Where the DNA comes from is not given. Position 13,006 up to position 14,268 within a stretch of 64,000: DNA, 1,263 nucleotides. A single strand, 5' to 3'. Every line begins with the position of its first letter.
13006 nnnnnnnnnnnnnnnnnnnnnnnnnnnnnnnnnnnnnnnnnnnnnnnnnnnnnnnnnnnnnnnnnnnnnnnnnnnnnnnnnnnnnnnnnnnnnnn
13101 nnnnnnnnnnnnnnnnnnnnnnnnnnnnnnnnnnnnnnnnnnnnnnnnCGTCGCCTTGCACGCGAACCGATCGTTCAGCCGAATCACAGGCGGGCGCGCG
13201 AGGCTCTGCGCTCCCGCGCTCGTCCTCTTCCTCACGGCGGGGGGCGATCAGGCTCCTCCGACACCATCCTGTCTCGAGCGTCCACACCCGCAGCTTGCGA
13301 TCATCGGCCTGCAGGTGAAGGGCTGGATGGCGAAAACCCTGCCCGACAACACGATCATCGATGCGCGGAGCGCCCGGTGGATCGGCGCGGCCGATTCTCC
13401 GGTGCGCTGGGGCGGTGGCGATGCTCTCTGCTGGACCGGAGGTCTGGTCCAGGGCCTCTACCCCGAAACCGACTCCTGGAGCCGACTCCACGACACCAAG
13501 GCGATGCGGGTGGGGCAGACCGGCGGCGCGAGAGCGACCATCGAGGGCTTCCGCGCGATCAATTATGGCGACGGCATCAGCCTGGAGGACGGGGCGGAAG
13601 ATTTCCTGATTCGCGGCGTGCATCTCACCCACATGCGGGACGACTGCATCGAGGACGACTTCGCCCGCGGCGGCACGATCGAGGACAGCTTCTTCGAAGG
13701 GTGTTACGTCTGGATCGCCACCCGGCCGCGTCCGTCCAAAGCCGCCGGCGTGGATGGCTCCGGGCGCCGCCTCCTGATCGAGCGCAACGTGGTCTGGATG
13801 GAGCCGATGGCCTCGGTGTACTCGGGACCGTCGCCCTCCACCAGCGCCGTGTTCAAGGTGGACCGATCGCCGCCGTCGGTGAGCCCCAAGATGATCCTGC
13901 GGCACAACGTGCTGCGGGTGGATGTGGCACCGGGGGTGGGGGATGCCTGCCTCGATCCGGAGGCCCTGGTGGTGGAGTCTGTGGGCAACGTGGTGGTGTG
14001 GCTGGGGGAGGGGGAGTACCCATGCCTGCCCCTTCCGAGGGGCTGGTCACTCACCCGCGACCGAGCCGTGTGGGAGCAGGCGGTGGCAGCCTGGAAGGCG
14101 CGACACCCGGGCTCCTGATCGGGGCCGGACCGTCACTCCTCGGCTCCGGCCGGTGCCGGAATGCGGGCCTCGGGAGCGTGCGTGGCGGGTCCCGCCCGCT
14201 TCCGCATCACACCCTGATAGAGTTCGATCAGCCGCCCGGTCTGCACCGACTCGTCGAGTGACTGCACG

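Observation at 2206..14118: Five-gene mosaic locus of secreted (lipo)proteins built by shuffling phosphoesterase, Ig-like, beta-helix and two unassigned modules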

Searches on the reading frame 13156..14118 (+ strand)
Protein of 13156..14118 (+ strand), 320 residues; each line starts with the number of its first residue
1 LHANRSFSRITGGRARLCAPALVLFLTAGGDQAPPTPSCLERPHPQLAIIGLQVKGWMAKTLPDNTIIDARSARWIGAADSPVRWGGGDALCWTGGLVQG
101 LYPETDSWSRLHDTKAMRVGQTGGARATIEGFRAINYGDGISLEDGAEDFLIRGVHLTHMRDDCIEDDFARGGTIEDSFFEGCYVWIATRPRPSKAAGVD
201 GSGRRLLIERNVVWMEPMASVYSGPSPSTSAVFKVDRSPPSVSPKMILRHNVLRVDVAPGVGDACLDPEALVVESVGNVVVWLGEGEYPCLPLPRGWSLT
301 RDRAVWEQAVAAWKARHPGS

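Call 8: search_protein_families(library=pfam, proteins=[window:13156-14118:+], max_evalue=0.01)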
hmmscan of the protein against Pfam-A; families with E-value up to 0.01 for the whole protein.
window:13156-14118:+ (320 aa): 0 families

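Call 13: search_protein_families(library=ncbifam, proteins=[window:13156-14118:+], max_evalue=0.01)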
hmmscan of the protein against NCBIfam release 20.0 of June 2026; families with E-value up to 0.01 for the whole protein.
window:13156-14118:+ (320 aa): 0 families

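Call 15: search_solved_structures(query=window:13156-14118:+, max_evalue=10)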
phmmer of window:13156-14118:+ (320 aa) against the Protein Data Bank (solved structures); distinct sequences matched with E-value up to 10: 2.
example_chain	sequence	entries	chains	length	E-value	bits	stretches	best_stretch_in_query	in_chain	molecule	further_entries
1tel_A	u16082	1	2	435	0.81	12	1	254-298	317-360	ribulose bisphosphate carboxylase, large subunit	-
1ykw_A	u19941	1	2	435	0.81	12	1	254-298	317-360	RuBisCO-like protein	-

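Call 18: find_homologous_proteins(query=window:13156-14118:+, max_evalue=0.001)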
Query window:13156-14118:+ (320 aa): 29 proteins with E <= 0.001 among 3251 candidates.
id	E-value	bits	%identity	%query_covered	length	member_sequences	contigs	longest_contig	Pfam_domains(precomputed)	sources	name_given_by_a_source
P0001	2.7e-180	617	83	99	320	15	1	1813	-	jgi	jgi:hypothetical protein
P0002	2.2e-139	482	68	94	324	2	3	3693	-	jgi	jgi:hypothetical protein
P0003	3.3e-136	472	70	99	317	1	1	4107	-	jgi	jgi:hypothetical protein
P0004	3.0e-130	452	67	90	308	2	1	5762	-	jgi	jgi:hypothetical protein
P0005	1.2e-89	319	53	88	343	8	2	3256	-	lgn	-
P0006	2.0e-77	279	48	88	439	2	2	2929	-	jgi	jgi:hypothetical protein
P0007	1.6e-73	266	43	89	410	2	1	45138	-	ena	-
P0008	2.7e-73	265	45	89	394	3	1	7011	-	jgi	jgi:hypothetical protein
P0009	1.2e-63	233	43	91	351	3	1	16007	-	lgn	-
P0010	5.4e-58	215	40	88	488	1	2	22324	PF02368.25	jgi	jgi:hypothetical protein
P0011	2.1e-57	213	40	88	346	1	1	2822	-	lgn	-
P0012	4.3e-55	205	39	85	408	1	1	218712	-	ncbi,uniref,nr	ncbi:hypothetical protein [Salsipaludibacter albus]|uniref:hypothetical protein n=1 Tax=Salsipaludib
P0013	6.8e-55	205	38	88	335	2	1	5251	-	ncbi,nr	ncbi:MAG TPA: hypothetical protein VNK43_10310 [Gemmatimonadales bacterium]|nr:hypothetical protein 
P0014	1.4e-54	204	40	81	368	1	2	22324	-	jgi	jgi:hypothetical protein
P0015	5.6e-52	195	40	93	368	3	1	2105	-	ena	-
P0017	4.0e-51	192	38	88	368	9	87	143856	-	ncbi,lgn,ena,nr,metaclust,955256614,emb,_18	ncbi:MAG TPA: hypothetical protein GYA06_02520 [Chloroflexi bacterium]|nr:hypothetical protein [Chlo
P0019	1.1e-49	187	40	88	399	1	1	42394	-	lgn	-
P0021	1.1e-46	178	37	85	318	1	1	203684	-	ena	-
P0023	1.2e-44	171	38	88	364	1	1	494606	-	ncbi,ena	-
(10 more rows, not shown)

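Call 26: find_encoding_contigs(protein=P0007, flank=10000, max_places=2)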
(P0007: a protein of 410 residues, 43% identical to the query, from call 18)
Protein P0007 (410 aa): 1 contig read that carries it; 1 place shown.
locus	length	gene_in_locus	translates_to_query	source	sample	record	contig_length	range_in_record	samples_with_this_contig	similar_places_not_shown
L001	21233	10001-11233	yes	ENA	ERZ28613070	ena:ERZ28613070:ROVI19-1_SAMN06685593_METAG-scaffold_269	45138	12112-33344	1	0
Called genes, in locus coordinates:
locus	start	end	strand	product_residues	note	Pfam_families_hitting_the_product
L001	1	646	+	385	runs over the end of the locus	PF13742:tRNA_anti_2, PF01336:tRNA_anti-codon, PF02601:Exonuc_VII_L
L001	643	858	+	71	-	PF02609:Exonuc_VII_S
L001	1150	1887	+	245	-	PF00348:polyprenyl_synt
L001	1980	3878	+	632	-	PF13292:DXP_synthase_N, PF02775:TPP_enzyme_C (weak), PF02779:Transket_pyr, PF02780:Transketolase_C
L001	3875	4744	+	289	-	PF01513:NAD_kinase, PF20143:NAD_kinase_C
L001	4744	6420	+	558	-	PF02463:SMC_N, PF13476:AAA_23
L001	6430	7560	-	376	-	PF00196:GerE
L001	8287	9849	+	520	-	-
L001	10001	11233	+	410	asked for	-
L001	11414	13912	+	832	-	PF02706:Wzz, PF13807:GNVR (faint), PF01656:CbiA (weak), PF10609:ParA (faint), PF13614:AAA_31 (faint)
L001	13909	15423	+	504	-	PF01943:Polysacc_synt, PF13440:Polysacc_synt_3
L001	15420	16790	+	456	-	PF04932:Wzy_C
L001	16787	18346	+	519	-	PF02911:Formyl_trans_C, PF02585:PIG-L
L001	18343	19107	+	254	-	PF13671:AAA_33 (faint)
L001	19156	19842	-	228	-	PF02397:Bac_transf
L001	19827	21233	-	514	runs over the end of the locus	-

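Call 27: find_encoding_contigs(protein=P0010, flank=10000, max_places=2)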
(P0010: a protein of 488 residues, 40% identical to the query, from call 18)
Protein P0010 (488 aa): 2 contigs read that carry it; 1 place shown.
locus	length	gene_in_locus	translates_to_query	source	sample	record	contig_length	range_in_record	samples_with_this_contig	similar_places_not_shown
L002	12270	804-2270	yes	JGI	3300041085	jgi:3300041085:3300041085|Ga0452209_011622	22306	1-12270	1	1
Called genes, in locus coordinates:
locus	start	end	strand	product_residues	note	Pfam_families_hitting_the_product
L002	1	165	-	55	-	?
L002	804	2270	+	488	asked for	PF02368:Big_2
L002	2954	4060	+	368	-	-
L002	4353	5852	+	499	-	PF01943:Polysacc_synt, PF13440:Polysacc_synt_3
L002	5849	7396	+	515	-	-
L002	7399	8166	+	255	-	PF13238:AAA_18 (faint), PF13671:AAA_33 (faint)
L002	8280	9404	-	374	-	-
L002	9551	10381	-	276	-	PF01522:Polysacc_deac_1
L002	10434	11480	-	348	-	PF00535:Glycos_transf_2, PF13641:Glyco_tranf_2_3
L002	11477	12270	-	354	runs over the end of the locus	PF13439:Glyco_transf_4, PF13579:Glyco_trans_4_4, PF13692:Glyco_trans_1_4, PF00534:Glycos_transf_1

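Call 28: find_encoding_contigs(protein=P0012, flank=10000, max_places=1)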
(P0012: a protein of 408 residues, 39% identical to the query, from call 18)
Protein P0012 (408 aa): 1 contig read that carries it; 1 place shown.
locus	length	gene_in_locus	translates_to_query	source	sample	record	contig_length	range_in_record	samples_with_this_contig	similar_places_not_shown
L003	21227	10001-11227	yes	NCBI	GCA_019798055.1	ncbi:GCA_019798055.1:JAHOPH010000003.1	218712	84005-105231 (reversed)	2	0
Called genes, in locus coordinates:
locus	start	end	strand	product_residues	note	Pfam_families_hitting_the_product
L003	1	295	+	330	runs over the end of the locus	PF04542:Sigma70_r2, PF22029:PhyR_sigma2 (faint), PF08281:Sigma70_r4_2, PF12680:SnoaL_2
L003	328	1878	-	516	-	PF00450:Peptidase_S10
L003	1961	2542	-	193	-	-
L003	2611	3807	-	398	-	PF00871:Acetate_kinase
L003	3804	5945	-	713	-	PF13500:AAA_26, PF07085:DRTGG, PF01515:PTA_PTB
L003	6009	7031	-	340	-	PF21686:LigD_Prim-Pol, PF01896:DNA_primase_S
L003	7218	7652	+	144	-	-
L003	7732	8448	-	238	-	PF01590:GAF, PF13185:GAF_2, PF03861:ANTAR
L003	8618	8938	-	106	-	-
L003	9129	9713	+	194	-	PF03713:DUF305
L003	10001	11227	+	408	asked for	-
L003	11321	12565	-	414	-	PF00144:Beta-lactamase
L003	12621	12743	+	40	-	-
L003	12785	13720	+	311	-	PF00251:Glyco_hydro_32N, PF22847:Glyco_hydro_43_rel (faint)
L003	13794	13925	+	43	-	PF00356:LacI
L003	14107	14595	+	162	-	-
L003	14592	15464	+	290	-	PF00589:Phage_integrase (weak)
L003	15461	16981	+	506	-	-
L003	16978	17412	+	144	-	-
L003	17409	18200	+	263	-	-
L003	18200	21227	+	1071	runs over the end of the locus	PF08751:TrwC, PF13401:AAA_22 (faint), PF01443:Viral_helicase1 (faint), PF13245:AAA_19, PF13604:AAA_30, PF22232:TraI_hel_assoc_N, PF18335:SH3_13, PF13538:UvrD_C_2 (weak)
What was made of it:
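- One Y gene (Salsipaludibacter, L003) has no EPS neighbours (call 28).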

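Call 29: find_encoding_contigs(protein=P0017, flank=10000, max_places=1)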
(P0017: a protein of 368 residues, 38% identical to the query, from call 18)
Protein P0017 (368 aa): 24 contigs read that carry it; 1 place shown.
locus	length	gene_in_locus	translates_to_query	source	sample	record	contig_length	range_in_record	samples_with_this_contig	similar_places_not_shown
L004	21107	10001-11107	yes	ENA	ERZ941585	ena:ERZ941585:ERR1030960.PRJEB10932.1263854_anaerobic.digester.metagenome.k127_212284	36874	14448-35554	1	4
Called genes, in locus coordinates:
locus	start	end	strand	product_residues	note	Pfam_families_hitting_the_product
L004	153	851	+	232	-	PF00072:Response_reg, PF00196:GerE, PF08281:Sigma70_r4_2 (weak)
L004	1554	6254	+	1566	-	-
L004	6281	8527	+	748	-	PF00224:PK, PF14306:PUA_2, PF01747:ATP-sulfurylase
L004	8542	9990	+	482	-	PF00999:Na_H_Exchanger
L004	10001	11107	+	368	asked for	-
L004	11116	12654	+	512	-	PF01943:Polysacc_synt, PF13440:Polysacc_synt_3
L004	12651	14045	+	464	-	PF04932:Wzy_C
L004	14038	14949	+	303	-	PF00685:Sulfotransfer_1 (weak), PF13469:Sulfotransfer_3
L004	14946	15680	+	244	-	-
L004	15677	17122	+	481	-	PF02223:Thymidylate_kin (faint)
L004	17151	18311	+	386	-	PF13439:Glyco_transf_4, PF13477:Glyco_trans_4_2, PF13579:Glyco_trans_4_4, PF00534:Glycos_transf_1, PF13692:Glyco_trans_1_4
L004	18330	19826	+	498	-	PF02397:Bac_transf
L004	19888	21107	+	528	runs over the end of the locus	PF02706:Wzz, PF01656:CbiA (weak), PF10609:ParA, PF13614:AAA_31 (weak)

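Call 30: predict_structure(alignment_id=A1)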
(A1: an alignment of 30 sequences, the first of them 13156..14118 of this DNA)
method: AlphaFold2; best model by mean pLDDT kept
length: 320 residues; sequences in the alignment: 30
mean_pLDDT: 89.8   pTM: 0.86
mean pLDDT of the five models: 89.8, 89.7, 89.6, 89.4, 88.9
residues with pLDDT >= 90: 241; 70-90: 43; 50-70: 20; < 50: 16
segments of 3 or more residues with pLDDT < 50: 1-3, 7-9, 12-14, 22-24
pLDDT, mean of each block of 10 residues (from residue 1): 45 49 50 76 95 97 97 97 97 98 93 96 93 98 95 98 95 97 96 84 95 96 90 85 93 95 90 97 97 97 98 91
secondary structure, 60 per line:
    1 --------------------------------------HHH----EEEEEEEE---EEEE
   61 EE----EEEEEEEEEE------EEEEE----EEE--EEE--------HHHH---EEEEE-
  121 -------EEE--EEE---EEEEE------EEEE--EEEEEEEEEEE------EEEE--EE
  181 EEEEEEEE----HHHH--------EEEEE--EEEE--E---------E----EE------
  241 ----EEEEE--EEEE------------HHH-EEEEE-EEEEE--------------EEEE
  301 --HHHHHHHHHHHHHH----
elements in order: E46-53 E57-62 E67-76 E83-87 E92-94 E97-99 H108-111 E115-119 E128-130 E133-135 E139-143 E150-153 E156-166 E173-176 E179-188 H193-196 E205-209 E212-215 E245-249 E252-255 E272-276 E278-282 E297-300 H303-316
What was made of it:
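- On Right-handed parallel beta-helix carbohydrate-active enzymes (pectate-lyase-like fold; WceF/RbmB-type): The Y model has pLDDT 89.8 and pTM 0.86 and is all short strands (call 30).
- Y is a confident beta-helix (pLDDT 89.8, call 30).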

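Call 34: fold_search(model_id=the predicted structure, library=pdb)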
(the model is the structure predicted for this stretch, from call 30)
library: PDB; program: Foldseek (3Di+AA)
matches with E <= 10: 329; with E <= 0.001: 0
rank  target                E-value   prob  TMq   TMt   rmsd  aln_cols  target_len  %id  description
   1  3zpp                  1.1e-02  1.00  0.45  0.36   7.5       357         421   11  Structure of the Streptococcus pneumoniae surface protein and adhesin PfbA (released 2013-05-29)
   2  2ntb_A                1.3e-02  0.93  0.34  0.32  11.9       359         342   13  Crystal structure of pectin methylesterase in complex with hexasaccharide V (released 2007-09-18)
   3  2w7z_A                2.1e-02  0.38  0.17  0.23  13.2       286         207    8  Structure of the pentapeptide repeat protein EfsQnr, a DNA gyrase inhibitor. Free amines modified by cyclic pentylatio (released 2009-05-05)
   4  8bwk_C                2.2e-02  0.98  0.36  0.18   9.8       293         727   11  Metagenomic derived PL6 alginate lyase (released 2023-12-20)
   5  5g5n_C                2.6e-02  0.98  0.35  0.33  10.8       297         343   13  Structure of the snake adenovirus 1 hexon-interlacing LH3 protein, methylmercury chloride derivative (released 2017-06-07)
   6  4mr0_B                3.4e-02  1.00  0.46  0.35   7.9       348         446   11  Crystal structure of PfbA, a surface adhesin of Streptococcus pneumoniae (released 2014-02-05)
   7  4mr0_A                3.4e-02  0.99  0.43  0.32   8.2       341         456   11  Crystal structure of PfbA, a surface adhesin of Streptococcus pneumoniae (released 2014-02-05)
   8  7eea_B                3.6e-02  0.96  0.38  0.21   9.9       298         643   12  Cyanophage Pam1 tailspike receptor-binding domain (released 2021-10-20)
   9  2nsp_A                3.7e-02  0.95  0.38  0.36  11.2       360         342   12  Crystal structure of pectin methylesterase D178A mutant in complex with hexasaccharide I (released 2007-09-18)
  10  9ozd_A                3.9e-02  0.92  0.36  0.32  11.6       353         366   11  Crystal structure of the polysaccharide lyase RbmB from Vibrio cholerae bound to Vibrio Polysaccharide (released 2026-03-11)
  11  8bwk_B                3.9e-02  0.77  0.27  0.14  14.0       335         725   10  Metagenomic derived PL6 alginate lyase (released 2023-12-20)
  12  7w1c_C                4.5e-02  0.60  0.25  0.15  12.2       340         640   12  Crystal structure of Klebsiella pneumoniae K1 capsule-specific polysaccharide lyase in a P1 crystal form (released 2022-05-18)
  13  4xlh                  4.9e-02  0.94  0.38  0.22   9.6       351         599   11  Tailspike protein double mutant D339A/E372A of E. coli bacteriophage HK620 (released 2016-01-20)
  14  2xtx_B                5.4e-02  0.75  0.27  0.36  10.1       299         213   10  Structure of QnrB1 (M102R-Trypsin Treated), a plasmid-mediated fluoroquinolone resistance protein (released 2010-10-20)
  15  1ru4                  5.7e-02  0.91  0.33  0.27  11.2       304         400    8  Crystal structure of pectate lyase Pel9A (released 2004-04-13)
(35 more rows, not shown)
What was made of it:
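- On Right-handed parallel beta-helix carbohydrate-active enzymes (pectate-lyase-like fold; WceF/RbmB-type): The Foldseek list is dominated by beta-helix proteins, though E is at least 0.01 (call 34).
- Closest known: Beta-helix glycanases encoded inside EPS clusters: Pantoea stewartii WceF. Same: RbmB is among the Foldseek hits of the Y model (call 34).
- Its nearest solved folds are carbohydrate-active beta-helices and tailspikes (call 34).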

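Call 44: search_protein_families(library=pfam, proteins=[window:13276-14118:+], max_evalue=10)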
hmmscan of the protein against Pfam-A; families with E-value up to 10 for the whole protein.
window:13276-14118:+ (280 aa): 1 family
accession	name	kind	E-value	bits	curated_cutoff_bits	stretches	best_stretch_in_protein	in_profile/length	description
PF13229.12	Beta_helix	-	0.3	11.2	25.9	1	84-172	8-86/158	Right handed beta helix region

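Call 48: find_encoding_contigs(protein=P0021, flank=10000, max_places=1)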
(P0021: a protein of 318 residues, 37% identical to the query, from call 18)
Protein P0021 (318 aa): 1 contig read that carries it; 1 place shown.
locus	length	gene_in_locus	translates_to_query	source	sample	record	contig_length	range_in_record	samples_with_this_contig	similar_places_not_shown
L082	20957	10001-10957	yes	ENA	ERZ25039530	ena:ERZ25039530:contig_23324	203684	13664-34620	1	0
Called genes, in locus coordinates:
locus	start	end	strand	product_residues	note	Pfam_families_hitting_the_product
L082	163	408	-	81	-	-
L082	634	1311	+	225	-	PF01590:GAF, PF13185:GAF_2, PF03861:ANTAR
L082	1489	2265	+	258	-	PF00072:Response_reg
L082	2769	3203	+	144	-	PF02397:Bac_transf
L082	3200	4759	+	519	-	PF13439:Glyco_transf_4, PF13579:Glyco_trans_4_4, PF00534:Glycos_transf_1, PF13692:Glyco_trans_1_4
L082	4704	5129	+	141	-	-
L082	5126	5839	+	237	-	PF13207:AAA_17 (faint), PF13238:AAA_18 (faint), PF13671:AAA_33 (weak)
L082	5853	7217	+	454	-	-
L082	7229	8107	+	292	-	-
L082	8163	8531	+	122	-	-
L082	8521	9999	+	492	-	PF01943:Polysacc_synt, PF13440:Polysacc_synt_3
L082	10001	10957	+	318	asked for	-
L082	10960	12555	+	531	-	PF18911:PKD_4, PF00801:PKD, PF24517:CBM96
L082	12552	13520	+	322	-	PF01073:3Beta_HSD, PF01370:Epimerase, PF02719:Polysacc_synt_2 (faint), PF04321:RmlD_sub_bind (weak), PF07993:NAD_binding_4, PF16363:GDP_Man_Dehyd, PF13460:NAD_binding_10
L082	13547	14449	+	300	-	PF13469:Sulfotransfer_3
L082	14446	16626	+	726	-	PF00224:PK, PF14306:PUA_2, PF01747:ATP-sulfurylase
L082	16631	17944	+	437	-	PF00999:Na_H_Exchanger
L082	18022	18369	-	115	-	PF01850:PIN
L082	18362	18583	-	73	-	PF01402:RHH_1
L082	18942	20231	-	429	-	PF13458:Peripla_BP_6 (weak)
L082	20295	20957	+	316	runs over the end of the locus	PF21783:YNCE (faint), PF25174:Beta-prop_THOC3 (faint), PF02239:Cytochrom_D1 (faint)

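Call 49: find_encoding_contigs(protein=P0023, flank=10000, max_places=1)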
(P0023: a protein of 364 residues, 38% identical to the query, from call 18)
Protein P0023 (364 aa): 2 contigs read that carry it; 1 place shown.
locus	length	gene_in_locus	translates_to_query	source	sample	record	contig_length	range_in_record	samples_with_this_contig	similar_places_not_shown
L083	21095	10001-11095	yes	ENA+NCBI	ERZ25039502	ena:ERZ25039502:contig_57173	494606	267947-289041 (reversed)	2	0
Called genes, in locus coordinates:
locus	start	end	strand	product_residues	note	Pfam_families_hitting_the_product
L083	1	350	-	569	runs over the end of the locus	PF00342:PGI (weak)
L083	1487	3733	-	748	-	PF00456:Transketolase_N, PF02779:Transket_pyr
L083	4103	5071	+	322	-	PF01040:UbiA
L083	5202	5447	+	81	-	-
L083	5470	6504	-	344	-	PF02628:COX15-CtaA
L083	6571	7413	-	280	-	PF10099:RskA_C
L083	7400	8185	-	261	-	PF04542:Sigma70_r2, PF04545:Sigma70_r4, PF08281:Sigma70_r4_2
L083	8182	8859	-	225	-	PF04203:Sortase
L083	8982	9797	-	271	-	PF14344:DUF4397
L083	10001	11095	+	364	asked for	-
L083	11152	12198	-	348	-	-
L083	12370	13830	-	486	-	PF01943:Polysacc_synt, PF13440:Polysacc_synt_3, PF03023:MurJ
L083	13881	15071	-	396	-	PF13439:Glyco_transf_4, PF13579:Glyco_trans_4_4, PF20706:GT4-conflict (weak), PF00534:Glycos_transf_1, PF13692:Glyco_trans_1_4, PF13524:Glyco_trans_1_2 (weak)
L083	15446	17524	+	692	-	PF02706:Wzz (weak)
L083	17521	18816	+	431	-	PF04932:Wzy_C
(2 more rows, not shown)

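Call 50: find_encoding_contigs(protein=P0019, flank=10000, max_places=1)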
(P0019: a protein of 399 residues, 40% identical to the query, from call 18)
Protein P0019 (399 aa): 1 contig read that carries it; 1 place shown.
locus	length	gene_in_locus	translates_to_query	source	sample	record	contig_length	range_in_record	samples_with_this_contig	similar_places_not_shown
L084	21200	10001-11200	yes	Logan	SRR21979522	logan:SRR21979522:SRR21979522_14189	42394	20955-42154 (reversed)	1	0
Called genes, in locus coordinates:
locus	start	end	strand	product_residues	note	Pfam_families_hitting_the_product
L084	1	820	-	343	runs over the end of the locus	PF01476:LysM, PF23473:LysM3_LYK4_5 (faint), PF01551:Peptidase_M23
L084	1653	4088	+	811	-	PF06977:SdiA-regulated (faint), PF08450:SGL (faint), PF24517:CBM96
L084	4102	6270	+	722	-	PF24517:CBM96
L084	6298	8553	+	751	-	PF00224:PK, PF14306:PUA_2, PF01747:ATP-sulfurylase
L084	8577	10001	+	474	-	PF00999:Na_H_Exchanger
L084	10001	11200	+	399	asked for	-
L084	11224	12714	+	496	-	PF14306:PUA_2, PF01747:ATP-sulfurylase, PF01583:APS_kinase, PF13671:AAA_33 (weak)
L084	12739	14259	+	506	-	PF01943:Polysacc_synt, PF13440:Polysacc_synt_3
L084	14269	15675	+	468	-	PF04932:Wzy_C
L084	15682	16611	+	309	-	PF00685:Sulfotransfer_1 (weak), PF13469:Sulfotransfer_3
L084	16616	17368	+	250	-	-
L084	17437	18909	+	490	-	PF02223:Thymidylate_kin (faint)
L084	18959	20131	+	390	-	PF13439:Glyco_transf_4, PF13477:Glyco_trans_4_2, PF13579:Glyco_trans_4_4, PF00534:Glycos_transf_1, PF13692:Glyco_trans_1_4, PF13524:Glyco_trans_1_2 (weak)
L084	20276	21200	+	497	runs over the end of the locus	PF02397:Bac_transf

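Call 51: find_encoding_contigs(protein=P0009, flank=10000, max_places=1)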
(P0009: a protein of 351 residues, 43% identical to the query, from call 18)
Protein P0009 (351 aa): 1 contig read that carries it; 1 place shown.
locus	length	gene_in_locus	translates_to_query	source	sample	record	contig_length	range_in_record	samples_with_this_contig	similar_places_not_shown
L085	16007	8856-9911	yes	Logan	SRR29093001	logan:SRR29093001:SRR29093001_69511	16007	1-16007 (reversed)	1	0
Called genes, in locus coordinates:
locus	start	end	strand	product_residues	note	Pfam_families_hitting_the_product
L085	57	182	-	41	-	-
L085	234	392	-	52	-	-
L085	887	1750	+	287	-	PF02397:Bac_transf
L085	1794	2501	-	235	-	PF13238:AAA_18 (faint)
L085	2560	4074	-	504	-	-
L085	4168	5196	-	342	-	PF01073:3Beta_HSD, PF01370:Epimerase, PF02719:Polysacc_synt_2 (weak), PF04321:RmlD_sub_bind, PF07993:NAD_binding_4 (weak), PF16363:GDP_Man_Dehyd, PF13460:NAD_binding_10 (weak)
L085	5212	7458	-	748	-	PF00224:PK, PF14306:PUA_2, PF01747:ATP-sulfurylase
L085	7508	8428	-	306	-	PF00685:Sulfotransfer_1 (faint), PF13469:Sulfotransfer_3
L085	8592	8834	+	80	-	-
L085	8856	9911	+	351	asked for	-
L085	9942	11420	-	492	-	PF01943:Polysacc_synt, PF13440:Polysacc_synt_3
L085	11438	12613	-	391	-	PF04932:Wzy_C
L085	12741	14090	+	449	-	PF13439:Glyco_transf_4, PF13579:Glyco_trans_4_4, PF13477:Glyco_trans_4_2 (weak), PF00534:Glycos_transf_1, PF13692:Glyco_trans_1_4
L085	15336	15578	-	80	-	-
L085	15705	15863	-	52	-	-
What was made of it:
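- Y lies next to Wzx in 7 of 8 long contigs (calls 26-29, 48-51).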

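Call 60: search_protein_families(library=phrogs, proteins=[window:13276-14118:+], max_evalue=0.01)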
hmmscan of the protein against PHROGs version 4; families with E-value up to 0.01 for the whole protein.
window:13276-14118:+ (280 aa): 0 families
